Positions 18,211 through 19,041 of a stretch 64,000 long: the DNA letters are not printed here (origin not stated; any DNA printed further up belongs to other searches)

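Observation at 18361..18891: APS-kinase-like gene translationally coupled to the phosphonate genes: possible 3'-kinase making a PAPS-like phosphonate donor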

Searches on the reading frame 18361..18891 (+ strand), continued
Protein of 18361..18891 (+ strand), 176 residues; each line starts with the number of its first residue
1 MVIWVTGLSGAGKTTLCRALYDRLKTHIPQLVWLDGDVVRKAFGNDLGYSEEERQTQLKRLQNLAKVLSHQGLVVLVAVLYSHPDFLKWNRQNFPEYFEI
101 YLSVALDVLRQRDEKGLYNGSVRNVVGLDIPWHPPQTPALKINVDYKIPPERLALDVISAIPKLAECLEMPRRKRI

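Call 27: find_related_loci(query=A1, collection=metagenome_contigs, flank=10000)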
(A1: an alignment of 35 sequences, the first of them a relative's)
Query A1 (176 aa) in metagenome_contigs; peptide patterns used: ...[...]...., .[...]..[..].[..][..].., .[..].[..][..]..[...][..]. (x = any residue, [..] = any of these).
600 stretches matched a pattern (row limit reached: there are more); 577 encode a relative of the query (tblastn E <= 1e-3); the best 80 are kept; 80 distinct loci.
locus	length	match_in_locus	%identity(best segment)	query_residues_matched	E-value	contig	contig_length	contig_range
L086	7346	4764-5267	60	1-164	2e-65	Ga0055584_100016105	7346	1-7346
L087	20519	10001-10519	60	1-169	3e-64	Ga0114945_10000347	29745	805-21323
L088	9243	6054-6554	60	1-163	1e-63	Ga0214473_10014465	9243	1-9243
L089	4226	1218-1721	57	1-164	1e-62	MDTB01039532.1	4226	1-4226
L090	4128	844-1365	55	1-170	6e-62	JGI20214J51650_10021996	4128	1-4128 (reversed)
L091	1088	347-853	57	1-165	5e-63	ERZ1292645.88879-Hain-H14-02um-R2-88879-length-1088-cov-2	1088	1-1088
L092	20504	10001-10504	55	1-164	1e-59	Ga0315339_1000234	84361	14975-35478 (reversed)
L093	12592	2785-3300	51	1-168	3e-57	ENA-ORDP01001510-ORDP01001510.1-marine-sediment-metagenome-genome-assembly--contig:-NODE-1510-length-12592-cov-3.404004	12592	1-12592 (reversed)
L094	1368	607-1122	52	1-168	3e-59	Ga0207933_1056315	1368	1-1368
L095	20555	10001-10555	52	1-175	7e-56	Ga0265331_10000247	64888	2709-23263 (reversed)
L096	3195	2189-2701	50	1-167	6e-55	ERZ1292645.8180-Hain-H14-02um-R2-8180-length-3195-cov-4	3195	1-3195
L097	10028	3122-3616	56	1-161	7e-55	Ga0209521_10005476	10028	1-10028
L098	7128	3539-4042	51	1-164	2e-54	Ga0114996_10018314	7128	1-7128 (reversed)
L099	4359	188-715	48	1-172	1e-53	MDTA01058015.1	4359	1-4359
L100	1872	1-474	54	9-162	5e-54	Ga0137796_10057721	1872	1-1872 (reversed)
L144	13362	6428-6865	43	2-143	5e-33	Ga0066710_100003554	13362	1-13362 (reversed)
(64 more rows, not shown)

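Call 36: find_encoding_contigs(protein=P0002, flank=10000, max_places=3)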
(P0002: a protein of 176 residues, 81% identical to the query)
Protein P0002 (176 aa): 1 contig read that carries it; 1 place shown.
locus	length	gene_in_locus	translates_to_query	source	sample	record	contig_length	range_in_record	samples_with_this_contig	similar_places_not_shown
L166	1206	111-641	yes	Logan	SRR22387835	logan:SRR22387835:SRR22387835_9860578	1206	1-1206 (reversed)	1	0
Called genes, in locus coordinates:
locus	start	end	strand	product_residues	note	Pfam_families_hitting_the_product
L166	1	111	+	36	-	?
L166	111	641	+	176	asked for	PF01583:APS_kinase, PF13238:AAA_18 (weak)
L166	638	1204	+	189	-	?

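Call 37: find_encoding_contigs(protein=P0003, flank=10000, max_places=3)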
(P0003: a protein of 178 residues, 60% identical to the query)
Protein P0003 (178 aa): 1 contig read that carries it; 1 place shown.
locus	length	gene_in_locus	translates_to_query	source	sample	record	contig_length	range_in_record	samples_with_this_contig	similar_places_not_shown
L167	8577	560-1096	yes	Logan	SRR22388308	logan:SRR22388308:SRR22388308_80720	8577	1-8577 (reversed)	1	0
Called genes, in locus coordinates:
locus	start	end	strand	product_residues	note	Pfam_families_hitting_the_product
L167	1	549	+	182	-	?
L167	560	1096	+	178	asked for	PF01583:APS_kinase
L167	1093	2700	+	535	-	PF13714:PEP_mutase, PF12804:NTP_transf_3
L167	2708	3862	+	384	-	PF02776:TPP_enzyme_N, PF02775:TPP_enzyme_C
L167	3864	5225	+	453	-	PF01381:HTH_3 (faint)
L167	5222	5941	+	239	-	PF00483:NTP_transferase, PF12804:NTP_transf_3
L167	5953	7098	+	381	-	PF00465:Fe-ADH, PF25137:ADH_Fe_C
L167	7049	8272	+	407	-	-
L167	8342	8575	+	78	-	?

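Call 38: find_encoding_contigs(protein=P0005, flank=10000, max_places=3)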
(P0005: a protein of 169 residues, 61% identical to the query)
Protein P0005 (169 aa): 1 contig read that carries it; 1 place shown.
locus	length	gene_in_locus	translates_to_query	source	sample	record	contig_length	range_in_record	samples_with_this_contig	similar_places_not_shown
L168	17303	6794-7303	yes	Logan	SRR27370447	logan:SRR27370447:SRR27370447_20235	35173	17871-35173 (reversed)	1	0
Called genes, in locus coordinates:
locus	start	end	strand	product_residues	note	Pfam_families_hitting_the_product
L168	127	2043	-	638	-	PF13522:GATase_6, PF13537:GATase_7, PF00733:Asn_synthase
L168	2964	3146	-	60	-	PF03721:UDPG_MGDP_dh_N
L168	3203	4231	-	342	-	PF01073:3Beta_HSD, PF01370:Epimerase, PF07993:NAD_binding_4 (faint), PF13460:NAD_binding_10 (weak), PF16363:GDP_Man_Dehyd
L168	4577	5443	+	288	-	PF01061:ABC2_membrane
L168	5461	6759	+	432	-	PF00005:ABC_tran, PF14524:Wzt_C (weak)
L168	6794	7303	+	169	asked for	PF01583:APS_kinase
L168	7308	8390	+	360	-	PF14306:PUA_2, PF01747:ATP-sulfurylase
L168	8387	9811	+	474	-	PF00224:PK, PF02887:PK_C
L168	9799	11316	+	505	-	PF00884:Sulfatase, PF01663:Phosphodiest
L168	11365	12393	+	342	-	PF04055:Radical_SAM, PF13186:SPASM (weak)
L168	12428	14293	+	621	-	PF13522:GATase_6, PF13537:GATase_7, PF12481:DUF3700 (weak), PF00733:Asn_synthase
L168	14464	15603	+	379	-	PF02388:FemAB (faint), PF13480:Acetyltransf_6 (weak)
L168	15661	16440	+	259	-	PF13489:Methyltransf_23, PF01209:Ubie_methyltran, PF08241:Methyltransf_11, PF08242:Methyltransf_12, PF13649:Methyltransf_25, PF13847:Methyltransf_31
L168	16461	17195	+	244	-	PF02353:CMAS (faint), PF03848:TehB (weak), PF05175:MTS (weak), PF13489:Methyltransf_23, PF13649:Methyltransf_25, PF13847:Methyltransf_31, PF08241:Methyltransf_11, PF08242:Methyltransf_12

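Call 40: search_protein_families(library=pfam, proteins=[L086:14-619:+, L086:637-1326:+, L086:1388-2206:+, L086:2008-3582:+, L086:3573-4727:+, L086:5297-6943:+, L089:27-1199:+, L089:1705-3420:+, L167:7049-8272:+, L167:10-549:+], max_evalue=0.001)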
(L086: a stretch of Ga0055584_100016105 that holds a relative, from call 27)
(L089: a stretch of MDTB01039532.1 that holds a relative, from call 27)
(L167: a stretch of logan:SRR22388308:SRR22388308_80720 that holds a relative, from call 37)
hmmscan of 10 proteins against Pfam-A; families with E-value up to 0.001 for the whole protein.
L086:14-619:+ (201 aa): 6 families
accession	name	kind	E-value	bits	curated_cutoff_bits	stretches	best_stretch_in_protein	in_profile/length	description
PF13489.12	Methyltransf_23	-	3.1e-20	73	27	1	4-139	23-160/164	Methyltransferase domain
PF08242.18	Methyltransf_12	-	1.2e-11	45.6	30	1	8-91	1-98/98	Methyltransferase domain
PF08241.18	Methyltransf_11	-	2.6e-10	41.2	21.2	1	8-93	1-95/95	Methyltransferase domain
PF13649.12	Methyltransf_25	-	4.4e-07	31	27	1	7-89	1-97/97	Methyltransferase domain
PF05219.18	DREV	-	5.2e-06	26.2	26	1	3-89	94-182/265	DREV methyltransferase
PF13847.12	Methyltransf_31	-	0.00012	22.3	27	1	4-106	4-120/145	Methyltransferase domain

L086:637-1326:+ (229 aa): 1 family
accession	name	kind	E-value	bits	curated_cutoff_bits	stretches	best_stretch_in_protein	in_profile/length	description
PF01501.26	Glyco_transf_8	-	0.0001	22.4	24.3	1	51-118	75-145/253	Glycosyl transferase family 8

L086:1388-2206:+ (272 aa): 3 families
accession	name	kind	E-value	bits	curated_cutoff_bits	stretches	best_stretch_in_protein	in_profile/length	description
PF12804.13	NTP_transf_3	-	5.5e-17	62.8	27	1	3-138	1-132/160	MobA-like NTP transferase domain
PF00483.29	NTP_transferase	-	2.4e-09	37.6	21.2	1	3-71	2-71/245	Nucleotidyl transferase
PF01128.25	IspD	-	5.1e-05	23.6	27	1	4-58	4-55/221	2-C-methyl-D-erythritol 4-phosphate cytidylyltransferase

L086:2008-3582:+ (524 aa): 1 family
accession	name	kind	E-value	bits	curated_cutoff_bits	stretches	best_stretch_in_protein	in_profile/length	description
PF07883.17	Cupin_2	-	6.8e-06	26.2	27.2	0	452-489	31-67/70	Cupin domain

L086:3573-4727:+ (384 aa): 3 families
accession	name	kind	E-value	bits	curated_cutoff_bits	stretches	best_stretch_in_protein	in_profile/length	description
PF25137.1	ADH_Fe_C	-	5e-34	118.1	27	1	186-308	1-123/194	Fe-containing alcohol dehydrogenase family, C-terminal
PF00465.25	Fe-ADH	-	1.4e-30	106.6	31.3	1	12-175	3-168/168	Iron-containing alcohol dehydrogenase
PF13685.12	Fe-ADH_2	-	7e-05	23.3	28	1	28-102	18-95/149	Iron-containing alcohol dehydrogenase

L086:5297-6943:+ (548 aa): 3 families
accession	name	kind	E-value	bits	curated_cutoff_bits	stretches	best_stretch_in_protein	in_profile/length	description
PF00884.28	Sulfatase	-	9.2e-28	97.9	25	2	269-431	147-301/301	Sulfatase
PF01663.27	Phosphodiest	-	9.3e-08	32.5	23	1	341-375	188-222/342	Type I phosphodiesterase / nucleotide pyrophosphatase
PF16347.10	SGSH_C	-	7.4e-05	23.4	29.3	0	394-443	14-65/154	N-sulphoglucosamine sulphohydrolase, C-terminal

L089:27-1199:+ (390 aa): 3 families
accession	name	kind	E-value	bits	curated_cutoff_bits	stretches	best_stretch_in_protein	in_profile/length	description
PF25137.1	ADH_Fe_C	-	2.4e-38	132.2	27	1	186-367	1-190/194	Fe-containing alcohol dehydrogenase family, C-terminal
PF00465.25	Fe-ADH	-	2e-29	102.8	31.3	1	13-175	4-168/168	Iron-containing alcohol dehydrogenase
PF13685.12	Fe-ADH_2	-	0.00017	22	28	1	33-103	23-96/149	Iron-containing alcohol dehydrogenase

L089:1705-3420:+ (571 aa): 2 families
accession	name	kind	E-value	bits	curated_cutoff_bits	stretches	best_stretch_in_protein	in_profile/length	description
PF00884.28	Sulfatase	-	2.8e-19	70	25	2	288-445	147-297/301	Sulfatase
PF01663.27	Phosphodiest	-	1.2e-08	35.4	23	1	345-399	174-226/342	Type I phosphodiesterase / nucleotide pyrophosphatase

L167:7049-8272:+ (407 aa): 1 family
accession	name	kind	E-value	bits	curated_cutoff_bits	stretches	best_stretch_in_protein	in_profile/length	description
PF13469.12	Sulfotransfer_3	-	4e-05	24.4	27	1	33-275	6-215/216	Sulfotransferase family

L167:10-549:+ (179 aa): 0 families

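Call 41: search_protein_families(library=pfam, proteins=[L144:190-1902:+, L144:2621-3853:+, L144:3682-5232:+, L144:5249-6934:+, L144:6777-8753:+, L144:8456-9997:+, L144:10040-10801:+, L144:10924-12117:-, L144:12142-12945:+], max_evalue=0.001)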
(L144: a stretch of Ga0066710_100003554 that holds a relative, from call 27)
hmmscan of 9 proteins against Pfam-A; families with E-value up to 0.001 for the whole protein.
L144:190-1902:+ (570 aa): 2 families
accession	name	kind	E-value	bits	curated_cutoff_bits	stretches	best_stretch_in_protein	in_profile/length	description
PF13714.12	PEP_mutase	-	1.6e-63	214.9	31.5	1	46-291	1-239/240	Phosphoenolpyruvate phosphomutase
PF12804.13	NTP_transf_3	-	3.4e-11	44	27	1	336-458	1-123/160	MobA-like NTP transferase domain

L144:2621-3853:+ (410 aa): 3 families
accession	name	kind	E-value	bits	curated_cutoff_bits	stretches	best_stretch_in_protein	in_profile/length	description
PF12804.13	NTP_transf_3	-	8.2e-18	65.5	27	1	147-271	1-128/160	MobA-like NTP transferase domain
PF00483.29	NTP_transferase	-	4.1e-07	30.3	21.2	1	147-198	2-54/245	Nucleotidyl transferase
PF01128.25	IspD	-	7.8e-05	23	27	1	147-197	3-51/221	2-C-methyl-D-erythritol 4-phosphate cytidylyltransferase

L144:3682-5232:+ (516 aa): 0 families

L144:5249-6934:+ (561 aa): 8 families
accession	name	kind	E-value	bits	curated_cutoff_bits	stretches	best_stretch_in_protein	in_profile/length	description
PF01583.26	APS_kinase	-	7.5e-36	123.9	21.1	1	392-539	2-152/152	Adenylylsulphate kinase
PF00465.25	Fe-ADH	-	4.8e-33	114.6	31.3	1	12-181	1-168/168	Iron-containing alcohol dehydrogenase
PF25137.1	ADH_Fe_C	-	4.6e-30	105.2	27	1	193-323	2-135/194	Fe-containing alcohol dehydrogenase family, C-terminal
PF24883.2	NPHP3_N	-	4.5e-05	24.1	24.8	1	391-426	21-56/164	Nephrocystin 3, N-terminal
PF06414.18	Zeta_toxin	-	5.5e-05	23.1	22.3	1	394-452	18-75/199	Zeta toxin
PF13685.12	Fe-ADH_2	-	6.2e-05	23.5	28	1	25-110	13-97/149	Iron-containing alcohol dehydrogenase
PF01656.29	CbiA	-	0.00022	21.6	25.4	1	399-449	6-58/125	CobQ/CobB/MinD/ParA nucleotide binding domain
PF13671.12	AAA_33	-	0.00025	21.8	27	1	394-469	1-75/143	AAA domain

L144:6777-8753:+ (658 aa): 2 families
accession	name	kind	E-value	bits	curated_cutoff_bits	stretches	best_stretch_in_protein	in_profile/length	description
PF00005.33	ABC_tran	-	2.5e-19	70.7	25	1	108-238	1-134/137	ABC transporter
PF13555.12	AAA_29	-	0.00034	20.8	27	1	108-145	12-49/61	P-loop containing region of AAA domain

L144:8456-9997:+ (513 aa): 1 family
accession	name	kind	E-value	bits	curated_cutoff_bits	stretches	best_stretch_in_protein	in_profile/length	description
PF13469.12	Sulfotransfer_3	-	2.2e-06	28.5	27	0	306-392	123-213/216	Sulfotransferase family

L144:10040-10801:+ (253 aa): 5 families
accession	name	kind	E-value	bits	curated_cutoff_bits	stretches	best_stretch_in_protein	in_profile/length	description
PF08241.18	Methyltransf_11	-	3.1e-16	60.2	21.2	1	42-132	2-93/95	Methyltransferase domain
PF13649.12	Methyltransf_25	-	6.5e-13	49.6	27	1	40-130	1-97/97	Methyltransferase domain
PF08242.18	Methyltransf_12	-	7.1e-08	33.5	30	1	42-132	2-98/98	Methyltransferase domain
PF01209.24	Ubie_methyltran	-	1.7e-05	24.7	20.1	1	31-135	42-152/233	ubiE/COQ5 methyltransferase family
PF13489.12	Methyltransf_23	-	2.5e-05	24.5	27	1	19-132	9-114/164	Methyltransferase domain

L144:10924-12117:- (397 aa): 5 families
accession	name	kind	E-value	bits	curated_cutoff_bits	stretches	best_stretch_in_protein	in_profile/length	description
PF13489.12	Methyltransf_23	-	3e-22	79.5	27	1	164-323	12-164/164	Methyltransferase domain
PF08242.18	Methyltransf_12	-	2.9e-13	50.8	30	1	178-269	1-98/98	Methyltransferase domain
PF08241.18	Methyltransf_11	-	1.2e-11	45.5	21.2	1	178-270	1-94/95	Methyltransferase domain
PF13847.12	Methyltransf_31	-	6e-10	39.4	27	1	172-275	2-113/145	Methyltransferase domain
PF13649.12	Methyltransf_25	-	9.6e-10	39.5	27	1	178-267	2-97/97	Methyltransferase domain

L144:12142-12945:+ (267 aa): 7 families
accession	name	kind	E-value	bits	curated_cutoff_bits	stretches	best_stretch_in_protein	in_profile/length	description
PF08241.18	Methyltransf_11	-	8.7e-23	81.2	21.2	1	66-160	1-94/95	Methyltransferase domain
PF13649.12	Methyltransf_25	-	1.5e-20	74.1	27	1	65-157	1-97/97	Methyltransferase domain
PF13847.12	Methyltransf_31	-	2.1e-14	53.9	27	1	63-162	5-110/145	Methyltransferase domain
PF08242.18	Methyltransf_12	-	1e-13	52.3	30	1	66-158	1-97/98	Methyltransferase domain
PF13489.12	Methyltransf_23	-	1.8e-13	51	27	1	57-178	16-124/164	Methyltransferase domain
PF01209.24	Ubie_methyltran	-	5.1e-12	46.1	20.1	1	63-179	49-171/233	ubiE/COQ5 methyltransferase family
PF02353.26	CMAS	-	0.00029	20.7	27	1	63-161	64-164/273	Mycolic acid cyclopropane synthetase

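Call 50: find_encoding_contigs(protein=P0014, flank=10000, max_places=2)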
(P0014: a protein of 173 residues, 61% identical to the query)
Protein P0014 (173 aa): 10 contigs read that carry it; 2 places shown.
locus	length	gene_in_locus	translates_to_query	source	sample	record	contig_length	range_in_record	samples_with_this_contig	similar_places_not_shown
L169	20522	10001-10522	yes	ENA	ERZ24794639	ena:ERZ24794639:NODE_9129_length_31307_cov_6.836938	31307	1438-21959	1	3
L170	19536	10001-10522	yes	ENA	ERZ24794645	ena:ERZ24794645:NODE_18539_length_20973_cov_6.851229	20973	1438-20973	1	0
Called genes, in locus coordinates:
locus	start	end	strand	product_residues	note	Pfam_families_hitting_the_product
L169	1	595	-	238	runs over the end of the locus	-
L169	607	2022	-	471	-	PF13231:PMT_2 (weak)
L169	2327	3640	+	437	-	-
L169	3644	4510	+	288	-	PF05219:DREV (faint), PF13489:Methyltransf_23, PF13847:Methyltransf_31 (weak), PF08241:Methyltransf_11, PF08242:Methyltransf_12, PF13649:Methyltransf_25 (weak)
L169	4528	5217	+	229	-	-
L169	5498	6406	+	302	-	PF05721:PhyH (weak)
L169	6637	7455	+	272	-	PF00483:NTP_transferase, PF01128:IspD (weak), PF12804:NTP_transf_3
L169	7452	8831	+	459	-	PF07883:Cupin_2 (faint)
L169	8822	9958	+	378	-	PF00465:Fe-ADH, PF13685:Fe-ADH_2 (weak), PF25137:ADH_Fe_C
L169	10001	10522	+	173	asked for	PF01583:APS_kinase, PF13238:AAA_18 (weak), PF13671:AAA_33 (weak)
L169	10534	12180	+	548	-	PF00884:Sulfatase, PF01663:Phosphodiest (faint), PF00884:Sulfatase, PF16347:SGSH_C (faint)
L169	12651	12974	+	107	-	-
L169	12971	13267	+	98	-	-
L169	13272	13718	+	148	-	-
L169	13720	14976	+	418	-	PF08241:Methyltransf_11 (faint), PF08421:Methyltransf_13, PF13489:Methyltransf_23, PF08242:Methyltransf_12, PF08484:Methyltransf_14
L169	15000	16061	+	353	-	PF01073:3Beta_HSD, PF01370:Epimerase, PF16363:GDP_Man_Dehyd, PF07993:NAD_binding_4 (faint)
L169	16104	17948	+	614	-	PF00664:ABC_membrane, PF13304:AAA_21 (faint), PF00005:ABC_tran, PF02463:SMC_N (faint), PF13555:AAA_29 (faint)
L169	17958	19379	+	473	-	-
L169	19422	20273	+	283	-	PF13640:2OG-FeII_Oxy_3 (weak)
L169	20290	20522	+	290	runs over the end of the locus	PF05050:Methyltransf_21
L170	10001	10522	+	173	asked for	PF01583:APS_kinase, PF13238:AAA_18 (weak), PF13671:AAA_33 (weak)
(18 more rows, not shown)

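Call 51: find_encoding_contigs(protein=P0120, flank=10000, max_places=2)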
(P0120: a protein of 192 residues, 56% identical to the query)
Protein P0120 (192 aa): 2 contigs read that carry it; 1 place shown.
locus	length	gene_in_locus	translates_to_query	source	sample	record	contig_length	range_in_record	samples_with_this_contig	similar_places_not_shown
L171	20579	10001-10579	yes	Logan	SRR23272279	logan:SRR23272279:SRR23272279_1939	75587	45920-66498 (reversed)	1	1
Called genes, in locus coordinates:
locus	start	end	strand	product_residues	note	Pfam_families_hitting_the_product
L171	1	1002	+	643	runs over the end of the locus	PF01757:Acyl_transf_3, PF19040:SGNH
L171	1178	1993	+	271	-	PF13489:Methyltransf_23, PF13847:Methyltransf_31, PF08241:Methyltransf_11, PF08242:Methyltransf_12, PF13649:Methyltransf_25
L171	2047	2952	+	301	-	PF05721:PhyH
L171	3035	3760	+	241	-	-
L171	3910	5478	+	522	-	PF13714:PEP_mutase, PF12804:NTP_transf_3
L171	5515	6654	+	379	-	PF02776:TPP_enzyme_N, PF02775:TPP_enzyme_C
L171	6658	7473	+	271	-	PF00483:NTP_transferase, PF01128:IspD (weak), PF12804:NTP_transf_3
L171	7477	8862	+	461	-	PF07883:Cupin_2 (faint)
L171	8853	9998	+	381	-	PF00465:Fe-ADH, PF25137:ADH_Fe_C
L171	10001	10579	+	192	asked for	PF01583:APS_kinase, PF13671:AAA_33, PF13238:AAA_18 (weak)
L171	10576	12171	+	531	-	PF00884:Sulfatase (weak)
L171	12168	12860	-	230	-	PF00293:NUDIX (weak)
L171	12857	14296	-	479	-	-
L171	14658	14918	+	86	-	-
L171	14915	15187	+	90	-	-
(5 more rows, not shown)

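Call 52: find_encoding_contigs(protein=P0091, flank=10000, max_places=2)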
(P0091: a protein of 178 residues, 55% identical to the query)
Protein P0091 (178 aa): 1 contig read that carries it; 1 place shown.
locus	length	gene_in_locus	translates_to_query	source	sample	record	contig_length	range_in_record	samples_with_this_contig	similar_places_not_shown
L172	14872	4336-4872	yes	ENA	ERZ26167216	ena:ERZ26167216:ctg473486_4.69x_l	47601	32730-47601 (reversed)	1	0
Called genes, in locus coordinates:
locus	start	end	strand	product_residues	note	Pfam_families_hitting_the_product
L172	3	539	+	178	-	?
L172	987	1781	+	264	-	PF01128:IspD (faint), PF12804:NTP_transf_3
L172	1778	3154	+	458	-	-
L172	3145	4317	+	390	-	PF00465:Fe-ADH, PF25137:ADH_Fe_C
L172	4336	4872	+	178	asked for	PF01583:APS_kinase, PF13238:AAA_18 (weak), PF13671:AAA_33 (weak)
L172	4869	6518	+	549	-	PF00884:Sulfatase, PF01663:Phosphodiest (faint), PF00884:Sulfatase, PF16347:SGSH_C (weak)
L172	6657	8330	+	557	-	PF00733:Asn_synthase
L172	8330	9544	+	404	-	PF00534:Glycos_transf_1, PF13692:Glyco_trans_1_4, PF13524:Glyco_trans_1_2 (weak)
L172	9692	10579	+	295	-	PF04055:Radical_SAM, PF13186:SPASM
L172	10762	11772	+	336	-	PF01408:GFO_IDH_MocA, PF22725:GFO_IDH_MocA_C3, PF02894:GFO_IDH_MocA_C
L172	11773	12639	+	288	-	PF08241:Methyltransf_11 (faint)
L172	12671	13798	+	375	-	PF01041:DegT_DnrJ_EryC1, PF01212:Beta_elim_lyase (weak)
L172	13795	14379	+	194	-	PF25084:LbH_EIF2B (weak), PF25087:GMPPB_C (faint), PF14602:Hexapep_2 (faint), PF00132:Hexapep (weak)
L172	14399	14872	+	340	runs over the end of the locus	PF00106:adh_short (faint), PF01073:3Beta_HSD, PF01370:Epimerase, PF02719:Polysacc_synt_2, PF04321:RmlD_sub_bind, PF08659:KR (weak), PF13460:NAD_binding_10, PF16363:GDP_Man_Dehyd, +1 more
